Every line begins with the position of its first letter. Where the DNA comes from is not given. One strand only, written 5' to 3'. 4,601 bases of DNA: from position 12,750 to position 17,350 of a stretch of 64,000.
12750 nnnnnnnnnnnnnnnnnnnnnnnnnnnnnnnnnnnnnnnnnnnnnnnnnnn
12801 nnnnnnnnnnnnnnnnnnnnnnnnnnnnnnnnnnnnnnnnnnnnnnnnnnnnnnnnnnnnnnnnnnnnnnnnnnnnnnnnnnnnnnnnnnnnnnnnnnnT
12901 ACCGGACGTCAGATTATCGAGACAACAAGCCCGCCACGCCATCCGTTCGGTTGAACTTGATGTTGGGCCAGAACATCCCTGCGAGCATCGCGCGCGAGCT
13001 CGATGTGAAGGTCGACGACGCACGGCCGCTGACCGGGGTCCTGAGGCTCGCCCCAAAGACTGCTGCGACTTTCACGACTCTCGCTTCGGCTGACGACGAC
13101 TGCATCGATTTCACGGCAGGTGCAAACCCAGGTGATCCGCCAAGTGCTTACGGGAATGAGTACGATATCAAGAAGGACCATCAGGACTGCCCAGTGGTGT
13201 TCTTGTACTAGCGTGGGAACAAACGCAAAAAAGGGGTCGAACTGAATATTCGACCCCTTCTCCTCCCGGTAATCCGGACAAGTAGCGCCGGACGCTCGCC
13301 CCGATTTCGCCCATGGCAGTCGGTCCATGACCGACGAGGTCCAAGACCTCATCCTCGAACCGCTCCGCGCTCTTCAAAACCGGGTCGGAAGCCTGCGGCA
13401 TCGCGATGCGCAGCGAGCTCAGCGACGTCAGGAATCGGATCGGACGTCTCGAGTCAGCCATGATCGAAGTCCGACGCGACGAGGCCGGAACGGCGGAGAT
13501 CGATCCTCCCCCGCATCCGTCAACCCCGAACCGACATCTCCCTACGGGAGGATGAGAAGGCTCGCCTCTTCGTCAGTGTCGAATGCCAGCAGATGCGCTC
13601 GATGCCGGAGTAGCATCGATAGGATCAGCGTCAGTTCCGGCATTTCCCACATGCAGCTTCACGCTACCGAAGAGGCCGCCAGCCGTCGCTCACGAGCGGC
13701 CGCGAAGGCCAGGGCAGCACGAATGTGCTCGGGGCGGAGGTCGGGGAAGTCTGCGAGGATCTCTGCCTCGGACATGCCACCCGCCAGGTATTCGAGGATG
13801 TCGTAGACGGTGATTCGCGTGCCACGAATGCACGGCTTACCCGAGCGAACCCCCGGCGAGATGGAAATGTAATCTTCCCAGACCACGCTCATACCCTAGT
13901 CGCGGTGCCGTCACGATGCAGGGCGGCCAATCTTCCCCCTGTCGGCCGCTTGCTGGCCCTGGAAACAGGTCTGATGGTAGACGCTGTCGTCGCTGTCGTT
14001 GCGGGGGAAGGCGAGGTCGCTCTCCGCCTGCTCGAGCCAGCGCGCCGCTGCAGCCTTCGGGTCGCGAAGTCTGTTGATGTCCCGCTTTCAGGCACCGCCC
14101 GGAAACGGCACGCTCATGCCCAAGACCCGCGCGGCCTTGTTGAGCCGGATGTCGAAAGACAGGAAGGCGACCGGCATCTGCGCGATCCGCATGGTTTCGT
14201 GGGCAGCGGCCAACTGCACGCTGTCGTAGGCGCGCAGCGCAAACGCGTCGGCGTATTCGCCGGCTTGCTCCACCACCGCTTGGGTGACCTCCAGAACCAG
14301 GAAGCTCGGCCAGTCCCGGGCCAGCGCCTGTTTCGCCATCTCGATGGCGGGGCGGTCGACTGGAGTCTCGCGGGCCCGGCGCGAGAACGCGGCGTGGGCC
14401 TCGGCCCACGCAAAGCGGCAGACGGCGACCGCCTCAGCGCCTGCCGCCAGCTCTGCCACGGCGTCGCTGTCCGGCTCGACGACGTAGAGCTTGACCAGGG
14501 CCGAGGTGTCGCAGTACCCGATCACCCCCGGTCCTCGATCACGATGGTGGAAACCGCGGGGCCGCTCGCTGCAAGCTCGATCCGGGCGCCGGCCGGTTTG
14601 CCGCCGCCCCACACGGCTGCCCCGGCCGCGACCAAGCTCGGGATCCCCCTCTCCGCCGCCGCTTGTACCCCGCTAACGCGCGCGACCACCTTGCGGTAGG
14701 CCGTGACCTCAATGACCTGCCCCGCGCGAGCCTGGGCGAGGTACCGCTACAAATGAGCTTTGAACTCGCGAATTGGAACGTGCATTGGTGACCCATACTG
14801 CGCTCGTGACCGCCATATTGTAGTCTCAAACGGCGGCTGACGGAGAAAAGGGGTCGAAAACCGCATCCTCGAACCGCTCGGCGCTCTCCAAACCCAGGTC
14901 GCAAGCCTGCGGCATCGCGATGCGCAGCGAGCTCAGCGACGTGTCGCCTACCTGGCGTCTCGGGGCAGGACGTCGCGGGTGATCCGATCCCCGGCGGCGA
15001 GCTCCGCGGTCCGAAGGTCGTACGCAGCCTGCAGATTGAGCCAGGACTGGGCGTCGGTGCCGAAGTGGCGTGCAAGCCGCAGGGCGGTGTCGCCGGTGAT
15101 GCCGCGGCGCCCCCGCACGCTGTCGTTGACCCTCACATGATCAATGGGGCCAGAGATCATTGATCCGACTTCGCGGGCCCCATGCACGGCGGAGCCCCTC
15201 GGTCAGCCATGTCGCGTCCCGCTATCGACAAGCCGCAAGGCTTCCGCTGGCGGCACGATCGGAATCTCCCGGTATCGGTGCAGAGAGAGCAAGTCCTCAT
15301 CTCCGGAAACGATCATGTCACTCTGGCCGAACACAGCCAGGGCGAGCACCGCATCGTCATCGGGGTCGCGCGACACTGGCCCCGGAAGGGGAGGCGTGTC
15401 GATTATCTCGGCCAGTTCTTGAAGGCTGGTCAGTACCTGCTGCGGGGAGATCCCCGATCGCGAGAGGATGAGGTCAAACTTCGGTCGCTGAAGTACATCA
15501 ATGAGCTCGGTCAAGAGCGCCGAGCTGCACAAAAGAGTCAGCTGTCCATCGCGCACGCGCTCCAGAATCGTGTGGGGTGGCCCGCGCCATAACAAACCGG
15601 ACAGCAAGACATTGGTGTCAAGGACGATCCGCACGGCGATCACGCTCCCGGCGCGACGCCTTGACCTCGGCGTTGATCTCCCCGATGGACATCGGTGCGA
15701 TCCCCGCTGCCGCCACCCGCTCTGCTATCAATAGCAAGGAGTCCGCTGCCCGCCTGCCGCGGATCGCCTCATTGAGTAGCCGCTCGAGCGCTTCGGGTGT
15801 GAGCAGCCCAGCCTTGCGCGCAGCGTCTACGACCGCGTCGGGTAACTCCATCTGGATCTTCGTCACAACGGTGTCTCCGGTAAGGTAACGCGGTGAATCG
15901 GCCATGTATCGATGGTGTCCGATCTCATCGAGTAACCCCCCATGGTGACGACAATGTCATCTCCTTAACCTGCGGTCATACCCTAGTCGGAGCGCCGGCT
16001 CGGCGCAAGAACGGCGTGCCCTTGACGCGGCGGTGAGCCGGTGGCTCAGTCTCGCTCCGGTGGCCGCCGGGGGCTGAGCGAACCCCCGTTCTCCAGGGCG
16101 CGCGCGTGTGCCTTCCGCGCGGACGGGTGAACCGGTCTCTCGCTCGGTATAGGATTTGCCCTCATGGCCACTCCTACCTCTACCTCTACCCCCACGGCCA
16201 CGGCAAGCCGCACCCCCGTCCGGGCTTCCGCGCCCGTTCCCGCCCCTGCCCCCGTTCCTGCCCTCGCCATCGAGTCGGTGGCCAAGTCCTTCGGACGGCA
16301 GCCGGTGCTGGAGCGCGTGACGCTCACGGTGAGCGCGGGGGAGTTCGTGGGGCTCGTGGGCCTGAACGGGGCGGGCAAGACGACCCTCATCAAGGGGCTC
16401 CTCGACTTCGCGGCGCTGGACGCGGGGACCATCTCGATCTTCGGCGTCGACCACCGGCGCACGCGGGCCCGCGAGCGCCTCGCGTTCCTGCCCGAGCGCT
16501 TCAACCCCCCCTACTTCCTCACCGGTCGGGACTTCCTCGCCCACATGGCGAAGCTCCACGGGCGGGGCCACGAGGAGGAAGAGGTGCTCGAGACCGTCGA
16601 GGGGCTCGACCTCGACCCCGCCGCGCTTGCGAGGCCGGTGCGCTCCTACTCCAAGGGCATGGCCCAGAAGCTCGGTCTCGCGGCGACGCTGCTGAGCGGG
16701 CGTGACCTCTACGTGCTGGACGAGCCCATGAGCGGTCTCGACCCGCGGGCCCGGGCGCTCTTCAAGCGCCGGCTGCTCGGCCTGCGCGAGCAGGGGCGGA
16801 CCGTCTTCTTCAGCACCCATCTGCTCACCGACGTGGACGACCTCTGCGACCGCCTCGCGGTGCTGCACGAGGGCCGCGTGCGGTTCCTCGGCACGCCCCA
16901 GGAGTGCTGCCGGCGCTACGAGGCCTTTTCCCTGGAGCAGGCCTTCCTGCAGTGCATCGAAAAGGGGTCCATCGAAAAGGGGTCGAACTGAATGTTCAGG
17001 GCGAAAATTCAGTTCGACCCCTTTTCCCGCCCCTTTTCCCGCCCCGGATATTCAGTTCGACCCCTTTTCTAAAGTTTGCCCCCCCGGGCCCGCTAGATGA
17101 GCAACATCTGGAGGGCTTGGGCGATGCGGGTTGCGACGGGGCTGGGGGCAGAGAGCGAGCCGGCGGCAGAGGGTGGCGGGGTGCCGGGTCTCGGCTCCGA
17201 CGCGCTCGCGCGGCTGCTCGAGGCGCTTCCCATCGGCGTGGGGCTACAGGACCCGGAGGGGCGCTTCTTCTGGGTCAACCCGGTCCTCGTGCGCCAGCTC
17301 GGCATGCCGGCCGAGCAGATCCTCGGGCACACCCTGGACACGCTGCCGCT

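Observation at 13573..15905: Toxin-antitoxin 'graveyard': intact modules butt directly against truncated remnants of older modules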

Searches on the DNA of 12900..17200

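Call 52: search_rna_families(source=window, start=12900, end=17200, threshold=evalue, max_evalue=1)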
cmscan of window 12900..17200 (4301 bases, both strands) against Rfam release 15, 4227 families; matches with E-value up to 1: 3.
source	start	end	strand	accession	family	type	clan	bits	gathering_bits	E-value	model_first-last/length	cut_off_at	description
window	16959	17037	-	RF04279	mir-H20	Gene; miRNA;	CL00141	27.6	99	0.047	1-82/82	no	mir-H20 microRNA precursor family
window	13227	13325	-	RF02233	sX14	Gene; sRNA;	-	24.7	80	0.14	1-92/92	no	Xanthomonas sRNA sX14/Xoo3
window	16960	17038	+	RF04279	mir-H20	Gene; miRNA;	CL00141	23.2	99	0.52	1-82/82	no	mir-H20 microRNA precursor family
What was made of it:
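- Tried and rejected: The Rfam scan gave only sub-threshold hits on REP hairpins (call 52).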

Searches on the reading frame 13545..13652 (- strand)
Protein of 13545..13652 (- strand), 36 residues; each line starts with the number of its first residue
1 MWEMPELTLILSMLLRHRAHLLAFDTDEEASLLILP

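Call 6: search_protein_families(library=pfam, max_evalue=1, proteins=[window:13545-13652:-])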
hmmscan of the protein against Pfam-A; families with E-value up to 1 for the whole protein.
seq(36 aa): 0 families

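Call 7: search_protein_families(library=ncbifam, max_evalue=1, proteins=[window:13545-13652:-])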
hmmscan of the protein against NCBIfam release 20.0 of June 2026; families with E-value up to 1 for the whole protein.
seq(36 aa): 0 families

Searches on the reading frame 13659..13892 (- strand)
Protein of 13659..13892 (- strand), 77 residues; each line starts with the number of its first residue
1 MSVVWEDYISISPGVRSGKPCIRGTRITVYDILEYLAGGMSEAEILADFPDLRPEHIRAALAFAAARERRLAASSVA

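Call 6: search_protein_families(library=pfam, max_evalue=1, proteins=[window:13662-13892:-])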
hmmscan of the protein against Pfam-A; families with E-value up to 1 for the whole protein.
seq(77 aa): 1 family
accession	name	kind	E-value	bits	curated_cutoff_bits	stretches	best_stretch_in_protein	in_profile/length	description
PF04255.20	DUF433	-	3.4e-26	91.3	23.6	1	9-64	1-56/56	Protein of unknown function (DUF433)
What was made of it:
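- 13659..13892 (-): Intact DUF433 (COG2442) antitoxin, now an orphan. PF04255 E=3.4e-26 (call 6).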

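Call 7: search_protein_families(library=ncbifam, max_evalue=1, proteins=[window:13662-13892:-])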
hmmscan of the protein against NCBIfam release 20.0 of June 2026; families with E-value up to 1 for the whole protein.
seq(77 aa): 1 family
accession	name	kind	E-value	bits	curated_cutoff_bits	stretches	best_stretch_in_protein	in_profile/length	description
TIGR04486.1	thiosulf_SoxB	equivalog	0.071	11.4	550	1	7-37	406-436/556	thiosulfohydrolase SoxB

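Call 11: find_encoding_contigs(protein=window:13659-13892:-, flank=10000, max_places=10)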
Protein window:13659-13892:- (77 aa): 23 contigs read that carry it; 10 places shown.
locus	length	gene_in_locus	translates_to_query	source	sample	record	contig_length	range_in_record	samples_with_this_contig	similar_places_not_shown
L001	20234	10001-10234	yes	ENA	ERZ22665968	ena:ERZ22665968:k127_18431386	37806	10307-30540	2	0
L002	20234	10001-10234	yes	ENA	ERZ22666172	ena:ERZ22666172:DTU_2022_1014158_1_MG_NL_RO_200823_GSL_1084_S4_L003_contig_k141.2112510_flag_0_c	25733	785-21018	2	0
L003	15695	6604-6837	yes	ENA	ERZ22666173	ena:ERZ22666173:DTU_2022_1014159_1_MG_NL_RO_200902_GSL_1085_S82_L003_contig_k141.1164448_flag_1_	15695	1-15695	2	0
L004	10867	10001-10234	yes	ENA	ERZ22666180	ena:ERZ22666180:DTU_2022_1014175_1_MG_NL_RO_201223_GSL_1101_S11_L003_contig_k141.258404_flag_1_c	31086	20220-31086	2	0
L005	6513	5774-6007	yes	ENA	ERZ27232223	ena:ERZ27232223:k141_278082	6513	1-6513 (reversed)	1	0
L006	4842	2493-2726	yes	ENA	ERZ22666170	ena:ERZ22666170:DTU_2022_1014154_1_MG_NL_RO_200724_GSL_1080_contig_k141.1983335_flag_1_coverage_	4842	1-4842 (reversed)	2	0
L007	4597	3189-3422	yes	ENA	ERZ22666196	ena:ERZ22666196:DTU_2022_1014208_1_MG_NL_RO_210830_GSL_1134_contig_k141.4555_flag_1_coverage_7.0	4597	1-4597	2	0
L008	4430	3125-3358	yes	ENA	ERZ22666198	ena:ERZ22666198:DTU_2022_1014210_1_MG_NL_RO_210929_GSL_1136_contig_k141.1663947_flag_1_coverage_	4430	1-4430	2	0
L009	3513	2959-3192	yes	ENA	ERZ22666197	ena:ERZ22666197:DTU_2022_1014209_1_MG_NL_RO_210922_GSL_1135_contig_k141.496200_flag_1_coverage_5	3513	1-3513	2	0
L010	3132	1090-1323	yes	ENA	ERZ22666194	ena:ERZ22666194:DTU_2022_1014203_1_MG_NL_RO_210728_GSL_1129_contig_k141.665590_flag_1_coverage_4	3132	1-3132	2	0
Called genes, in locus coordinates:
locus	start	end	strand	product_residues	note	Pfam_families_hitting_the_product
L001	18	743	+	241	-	PF00702:Hydrolase, PF12710:HAD, PF13419:HAD_2, PF13242:Hydrolase_like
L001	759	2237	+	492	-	PF04715:, PF00425:Chorismate_bind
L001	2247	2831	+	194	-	PF00117:GATase, PF07722:Peptidase_C26 (faint)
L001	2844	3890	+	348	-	PF02885:Glycos_trans_3N, PF00591:Glycos_transf_3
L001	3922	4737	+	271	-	PF00218:IGPS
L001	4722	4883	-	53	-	PF13545:HTH_Crp_2, PF00325:Crp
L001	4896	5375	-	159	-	PF00027:cNMP_binding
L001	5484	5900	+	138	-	PF02566:OsmC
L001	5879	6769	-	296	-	PF08448:PAS_4 (faint), PF00990:GGDEF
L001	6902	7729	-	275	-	PF00005:ABC_tran, PF13304:AAA_21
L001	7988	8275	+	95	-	-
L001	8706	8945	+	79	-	-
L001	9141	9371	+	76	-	-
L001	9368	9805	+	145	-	PF01850:PIN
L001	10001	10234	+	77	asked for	PF04255:DUF433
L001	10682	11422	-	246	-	PF07963:N_methyl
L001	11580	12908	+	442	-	PF00211:Guanylate_cyc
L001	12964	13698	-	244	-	-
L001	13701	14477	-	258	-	PF12698:ABC2_membrane_3 (weak)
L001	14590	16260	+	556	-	PF02518:HATPase_c (weak)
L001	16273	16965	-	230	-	PF09907:HigB_toxin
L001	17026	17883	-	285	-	-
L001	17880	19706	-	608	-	-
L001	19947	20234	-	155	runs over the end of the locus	PF12276:DUF3617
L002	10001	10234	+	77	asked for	PF04255:DUF433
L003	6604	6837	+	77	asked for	PF04255:DUF433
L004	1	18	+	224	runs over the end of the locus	PF00834:Ribul_P_3_epim, PF01729:QRPTase_C (faint)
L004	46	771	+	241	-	PF00702:Hydrolase, PF12710:HAD, PF13419:HAD_2, PF13242:Hydrolase_like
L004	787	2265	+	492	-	PF04715:, PF00425:Chorismate_bind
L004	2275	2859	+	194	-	PF00117:GATase, PF07722:Peptidase_C26 (faint)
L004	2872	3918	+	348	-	PF02885:Glycos_trans_3N, PF00591:Glycos_transf_3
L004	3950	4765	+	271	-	PF00218:IGPS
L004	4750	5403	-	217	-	PF00027:cNMP_binding, PF13545:HTH_Crp_2, PF00325:Crp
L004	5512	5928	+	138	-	PF02566:OsmC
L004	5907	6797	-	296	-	PF08448:PAS_4 (faint), PF00990:GGDEF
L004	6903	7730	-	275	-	PF00005:ABC_tran, PF13304:AAA_21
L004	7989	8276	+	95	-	-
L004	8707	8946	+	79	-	-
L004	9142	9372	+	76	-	-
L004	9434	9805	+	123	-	PF01850:PIN (weak)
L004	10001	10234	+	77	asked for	PF04255:DUF433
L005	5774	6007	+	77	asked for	PF04255:DUF433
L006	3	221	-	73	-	?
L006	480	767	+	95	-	-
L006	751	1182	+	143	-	PF13470:PIN_3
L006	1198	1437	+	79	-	-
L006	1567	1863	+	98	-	-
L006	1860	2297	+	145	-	PF01850:PIN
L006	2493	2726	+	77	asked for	PF04255:DUF433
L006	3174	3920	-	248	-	PF07963:N_methyl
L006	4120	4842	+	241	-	?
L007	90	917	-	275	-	PF00005:ABC_tran, PF13304:AAA_21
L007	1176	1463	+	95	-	-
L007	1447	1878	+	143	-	PF13470:PIN_3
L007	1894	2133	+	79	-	-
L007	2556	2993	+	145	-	PF01850:PIN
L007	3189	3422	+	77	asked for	PF04255:DUF433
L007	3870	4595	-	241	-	?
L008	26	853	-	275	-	PF00005:ABC_tran, PF13304:AAA_21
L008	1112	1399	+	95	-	-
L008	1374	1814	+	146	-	PF13470:PIN_3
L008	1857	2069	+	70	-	-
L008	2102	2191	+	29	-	-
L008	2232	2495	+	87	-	-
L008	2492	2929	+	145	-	PF01850:PIN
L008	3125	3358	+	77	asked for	PF04255:DUF433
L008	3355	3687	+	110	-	PF18478:PIN_10 (weak), PF18480:DUF5615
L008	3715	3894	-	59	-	-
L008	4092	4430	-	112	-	?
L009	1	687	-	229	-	?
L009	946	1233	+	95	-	-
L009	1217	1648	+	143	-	PF13470:PIN_3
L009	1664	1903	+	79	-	-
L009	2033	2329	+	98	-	-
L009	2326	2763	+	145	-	PF01850:PIN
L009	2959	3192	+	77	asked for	PF04255:DUF433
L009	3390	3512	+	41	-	?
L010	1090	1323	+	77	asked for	PF04255:DUF433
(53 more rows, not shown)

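Call 25: search_protein_families(library=pfam, max_evalue=0.1, proteins=[L008:3715-3894:-, L008:3355-3687:+])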
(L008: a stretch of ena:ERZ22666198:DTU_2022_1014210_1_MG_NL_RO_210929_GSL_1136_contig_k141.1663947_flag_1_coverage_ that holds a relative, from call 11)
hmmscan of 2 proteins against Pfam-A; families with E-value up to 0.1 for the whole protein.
L008:3715-3894:- (59 aa): 0 families

L008:3355-3687:+ (110 aa): 3 families
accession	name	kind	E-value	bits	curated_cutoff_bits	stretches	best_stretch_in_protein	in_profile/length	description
PF18480.7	DUF5615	-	1.6e-29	102.5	23.8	1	1-104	1-104/110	Domain of unknown function (DUF5615)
PF18478.7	PIN_10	-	2.1e-06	28.1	26.2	1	1-60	1-64/84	PIN like domain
PF01850.27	PIN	-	0.071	14.2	23.6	0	31-63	88-119/120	PIN domain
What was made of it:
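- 13573..13662 (-): Remnant of the DUF5615 (PIN-like) toxin partner of DUF433, with a 213-bp in-frame deletion plus a 1-nt insertion at 13626. The intact 110-aa gene is present in L008 (PF18480 E=1.6e-29, model positions 1-104 of 110; call 25).
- Closest known: VapBC-type PIN/COG2442. Same: The individual components match these families (calls 6, 7, 25).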
